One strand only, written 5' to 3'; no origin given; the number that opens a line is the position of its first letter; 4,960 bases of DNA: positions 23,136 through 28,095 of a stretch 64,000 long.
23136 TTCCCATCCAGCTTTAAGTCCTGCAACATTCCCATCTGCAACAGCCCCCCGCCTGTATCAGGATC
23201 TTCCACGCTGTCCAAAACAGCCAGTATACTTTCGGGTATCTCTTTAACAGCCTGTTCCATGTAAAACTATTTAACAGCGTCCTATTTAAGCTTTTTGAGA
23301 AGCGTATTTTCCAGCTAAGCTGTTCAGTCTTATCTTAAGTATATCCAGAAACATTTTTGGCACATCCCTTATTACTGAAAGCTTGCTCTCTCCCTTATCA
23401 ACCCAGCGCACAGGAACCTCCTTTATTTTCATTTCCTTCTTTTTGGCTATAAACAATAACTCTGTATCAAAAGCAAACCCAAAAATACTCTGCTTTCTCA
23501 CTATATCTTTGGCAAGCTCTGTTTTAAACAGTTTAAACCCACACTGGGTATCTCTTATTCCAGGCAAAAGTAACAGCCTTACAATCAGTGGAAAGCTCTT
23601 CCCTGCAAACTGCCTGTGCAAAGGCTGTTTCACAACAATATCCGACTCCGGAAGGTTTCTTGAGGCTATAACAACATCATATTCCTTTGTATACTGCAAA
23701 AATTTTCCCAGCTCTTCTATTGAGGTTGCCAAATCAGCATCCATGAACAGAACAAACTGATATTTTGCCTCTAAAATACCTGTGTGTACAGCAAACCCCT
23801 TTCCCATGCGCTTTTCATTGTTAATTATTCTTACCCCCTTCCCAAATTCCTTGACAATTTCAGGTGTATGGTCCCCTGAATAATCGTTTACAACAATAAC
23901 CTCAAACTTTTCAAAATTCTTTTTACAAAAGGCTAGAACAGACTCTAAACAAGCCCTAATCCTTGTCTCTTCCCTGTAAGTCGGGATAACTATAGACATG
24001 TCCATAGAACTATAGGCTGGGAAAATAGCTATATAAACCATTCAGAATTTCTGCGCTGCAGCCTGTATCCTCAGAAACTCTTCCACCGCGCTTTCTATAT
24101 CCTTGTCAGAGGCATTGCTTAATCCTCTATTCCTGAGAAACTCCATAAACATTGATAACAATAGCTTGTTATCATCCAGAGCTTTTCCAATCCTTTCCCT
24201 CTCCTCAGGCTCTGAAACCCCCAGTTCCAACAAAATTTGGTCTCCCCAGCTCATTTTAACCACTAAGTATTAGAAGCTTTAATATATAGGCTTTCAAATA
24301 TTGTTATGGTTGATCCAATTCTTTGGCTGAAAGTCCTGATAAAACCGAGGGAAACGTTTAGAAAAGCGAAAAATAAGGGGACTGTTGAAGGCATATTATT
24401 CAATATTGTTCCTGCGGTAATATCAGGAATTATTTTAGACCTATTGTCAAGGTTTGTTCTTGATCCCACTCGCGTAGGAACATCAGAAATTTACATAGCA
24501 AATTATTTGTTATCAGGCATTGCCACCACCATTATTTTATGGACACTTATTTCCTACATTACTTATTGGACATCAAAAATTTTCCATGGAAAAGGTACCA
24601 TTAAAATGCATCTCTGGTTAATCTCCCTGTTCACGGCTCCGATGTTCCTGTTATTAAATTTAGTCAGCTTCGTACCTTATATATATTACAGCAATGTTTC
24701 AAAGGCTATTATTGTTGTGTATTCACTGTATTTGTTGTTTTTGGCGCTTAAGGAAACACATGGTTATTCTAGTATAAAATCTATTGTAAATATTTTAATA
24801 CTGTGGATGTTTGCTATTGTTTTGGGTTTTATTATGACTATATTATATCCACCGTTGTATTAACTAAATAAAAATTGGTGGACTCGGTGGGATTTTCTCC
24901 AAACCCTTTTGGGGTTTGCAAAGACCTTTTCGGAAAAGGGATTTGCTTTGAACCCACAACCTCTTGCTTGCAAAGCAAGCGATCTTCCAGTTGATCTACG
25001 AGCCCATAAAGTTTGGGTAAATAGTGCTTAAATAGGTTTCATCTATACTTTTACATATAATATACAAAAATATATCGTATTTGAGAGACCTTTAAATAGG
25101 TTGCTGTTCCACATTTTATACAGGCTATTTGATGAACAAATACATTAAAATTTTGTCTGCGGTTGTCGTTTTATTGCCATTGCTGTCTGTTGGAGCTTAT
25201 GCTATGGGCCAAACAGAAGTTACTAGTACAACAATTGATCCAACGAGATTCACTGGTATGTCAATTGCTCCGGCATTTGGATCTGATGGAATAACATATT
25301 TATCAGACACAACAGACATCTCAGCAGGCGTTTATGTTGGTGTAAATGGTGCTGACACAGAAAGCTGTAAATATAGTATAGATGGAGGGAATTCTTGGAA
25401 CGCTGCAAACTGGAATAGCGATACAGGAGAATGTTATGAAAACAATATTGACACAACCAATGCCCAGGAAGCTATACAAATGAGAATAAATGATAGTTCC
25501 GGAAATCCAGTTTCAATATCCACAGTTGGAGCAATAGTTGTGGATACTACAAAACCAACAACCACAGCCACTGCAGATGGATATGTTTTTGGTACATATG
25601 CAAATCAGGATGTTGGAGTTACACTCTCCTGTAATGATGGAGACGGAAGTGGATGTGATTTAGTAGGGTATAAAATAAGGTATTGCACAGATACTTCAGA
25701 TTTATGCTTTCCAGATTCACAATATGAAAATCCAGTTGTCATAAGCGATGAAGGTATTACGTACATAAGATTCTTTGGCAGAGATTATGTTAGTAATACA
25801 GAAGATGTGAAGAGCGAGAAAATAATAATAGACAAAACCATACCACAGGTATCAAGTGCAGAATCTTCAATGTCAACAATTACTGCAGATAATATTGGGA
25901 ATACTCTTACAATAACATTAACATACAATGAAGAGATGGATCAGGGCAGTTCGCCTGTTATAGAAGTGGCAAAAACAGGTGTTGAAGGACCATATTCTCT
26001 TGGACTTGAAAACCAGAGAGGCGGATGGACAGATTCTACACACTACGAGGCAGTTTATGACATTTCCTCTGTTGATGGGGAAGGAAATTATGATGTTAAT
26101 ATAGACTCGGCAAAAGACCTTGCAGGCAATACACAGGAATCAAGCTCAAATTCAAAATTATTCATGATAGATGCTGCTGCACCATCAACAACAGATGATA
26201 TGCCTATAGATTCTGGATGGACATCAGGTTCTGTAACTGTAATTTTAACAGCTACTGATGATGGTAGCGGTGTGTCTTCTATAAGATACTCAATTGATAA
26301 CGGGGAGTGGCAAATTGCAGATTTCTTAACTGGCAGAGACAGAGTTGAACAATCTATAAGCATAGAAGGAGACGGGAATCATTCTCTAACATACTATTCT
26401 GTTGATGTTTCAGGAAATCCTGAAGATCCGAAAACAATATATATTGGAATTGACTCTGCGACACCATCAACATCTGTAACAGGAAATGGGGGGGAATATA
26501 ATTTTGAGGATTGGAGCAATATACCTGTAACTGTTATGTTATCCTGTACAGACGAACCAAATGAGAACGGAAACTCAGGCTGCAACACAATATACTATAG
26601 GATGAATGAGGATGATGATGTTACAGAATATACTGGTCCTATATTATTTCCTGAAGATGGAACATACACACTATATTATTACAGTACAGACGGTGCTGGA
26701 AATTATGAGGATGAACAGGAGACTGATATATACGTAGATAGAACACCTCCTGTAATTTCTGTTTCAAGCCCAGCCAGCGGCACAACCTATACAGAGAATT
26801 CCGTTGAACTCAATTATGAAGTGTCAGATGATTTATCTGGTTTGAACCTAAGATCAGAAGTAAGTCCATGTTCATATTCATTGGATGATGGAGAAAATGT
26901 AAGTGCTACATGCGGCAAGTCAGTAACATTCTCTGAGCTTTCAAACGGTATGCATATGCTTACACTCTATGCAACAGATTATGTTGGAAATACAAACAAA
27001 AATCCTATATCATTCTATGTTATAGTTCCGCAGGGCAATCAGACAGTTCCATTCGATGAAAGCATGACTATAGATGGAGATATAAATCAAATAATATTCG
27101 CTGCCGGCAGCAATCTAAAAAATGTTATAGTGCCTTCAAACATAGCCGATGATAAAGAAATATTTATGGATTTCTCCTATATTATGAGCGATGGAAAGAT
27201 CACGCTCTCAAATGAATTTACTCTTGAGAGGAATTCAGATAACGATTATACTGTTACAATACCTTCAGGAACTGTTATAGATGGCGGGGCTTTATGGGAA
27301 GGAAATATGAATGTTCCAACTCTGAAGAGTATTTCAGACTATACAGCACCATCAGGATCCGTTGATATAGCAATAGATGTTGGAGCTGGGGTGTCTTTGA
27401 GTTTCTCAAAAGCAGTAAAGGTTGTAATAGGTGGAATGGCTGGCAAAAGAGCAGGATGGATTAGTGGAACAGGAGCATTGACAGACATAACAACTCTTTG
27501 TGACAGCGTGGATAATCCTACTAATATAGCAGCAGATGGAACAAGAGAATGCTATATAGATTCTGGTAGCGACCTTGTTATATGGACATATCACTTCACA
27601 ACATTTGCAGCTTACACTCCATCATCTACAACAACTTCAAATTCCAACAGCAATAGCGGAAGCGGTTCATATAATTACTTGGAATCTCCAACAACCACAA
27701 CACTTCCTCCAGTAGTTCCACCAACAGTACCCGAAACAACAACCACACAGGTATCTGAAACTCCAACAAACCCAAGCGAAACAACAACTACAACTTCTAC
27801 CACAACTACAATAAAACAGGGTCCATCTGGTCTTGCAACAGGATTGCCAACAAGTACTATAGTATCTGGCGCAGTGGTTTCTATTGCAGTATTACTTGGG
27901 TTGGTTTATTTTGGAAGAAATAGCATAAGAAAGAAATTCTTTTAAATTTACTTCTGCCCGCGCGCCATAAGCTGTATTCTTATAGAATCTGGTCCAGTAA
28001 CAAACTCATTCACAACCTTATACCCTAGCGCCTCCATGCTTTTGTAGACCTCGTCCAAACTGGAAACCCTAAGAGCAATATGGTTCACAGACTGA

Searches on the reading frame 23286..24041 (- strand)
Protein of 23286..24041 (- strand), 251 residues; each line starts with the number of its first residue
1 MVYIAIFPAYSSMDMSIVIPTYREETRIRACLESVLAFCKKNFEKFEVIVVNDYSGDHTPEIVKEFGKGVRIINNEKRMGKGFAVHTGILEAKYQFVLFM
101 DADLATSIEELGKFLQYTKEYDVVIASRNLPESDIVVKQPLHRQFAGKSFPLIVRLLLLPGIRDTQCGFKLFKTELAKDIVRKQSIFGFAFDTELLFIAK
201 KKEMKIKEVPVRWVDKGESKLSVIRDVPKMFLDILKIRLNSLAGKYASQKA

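Call 62: search_protein_families(library=pfam, proteins=[window:23286-24041:-], max_evalue=0.0001)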
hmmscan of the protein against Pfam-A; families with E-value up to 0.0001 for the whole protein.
window:23286-24041:- (251 aa): 3 families
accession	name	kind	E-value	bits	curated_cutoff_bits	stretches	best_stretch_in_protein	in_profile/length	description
PF00535.33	Glycos_transf_2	-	1.7e-31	109.9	23.3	1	16-180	1-167/168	Glycosyl transferase family 2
PF13641.12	Glyco_tranf_2_3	-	2.1e-11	44.7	27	1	15-214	3-209/230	Glycosyltransferase like family 2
PF10111.15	Glyco_tranf_2_2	-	1.4e-07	31.7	27.3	1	16-117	1-105/276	Glycosyltransferase like family 2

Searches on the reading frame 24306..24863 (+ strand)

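Call 62: search_protein_families(library=pfam, proteins=[window:24306-24863:+], max_evalue=0.0001)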
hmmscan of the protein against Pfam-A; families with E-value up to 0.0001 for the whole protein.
window:24306-24863:+ (185 aa): 1 family
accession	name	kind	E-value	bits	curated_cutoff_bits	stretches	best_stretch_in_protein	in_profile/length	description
PF04893.22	Yip1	-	1e-16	61.7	28.6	1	9-175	2-171/173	Yip1 domain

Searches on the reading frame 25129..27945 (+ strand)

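Call 42: search_protein_families(library=pfam, proteins=[window:25129-27945:+], max_evalue=0.00001)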
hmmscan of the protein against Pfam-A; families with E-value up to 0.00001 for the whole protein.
window:25129-27945:+ (938 aa): 1 family
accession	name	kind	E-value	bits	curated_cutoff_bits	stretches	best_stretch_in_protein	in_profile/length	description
PF19077.6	Big_13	-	1.9e-07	31.9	27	0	509-537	73-101/102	Bacterial Ig-like domain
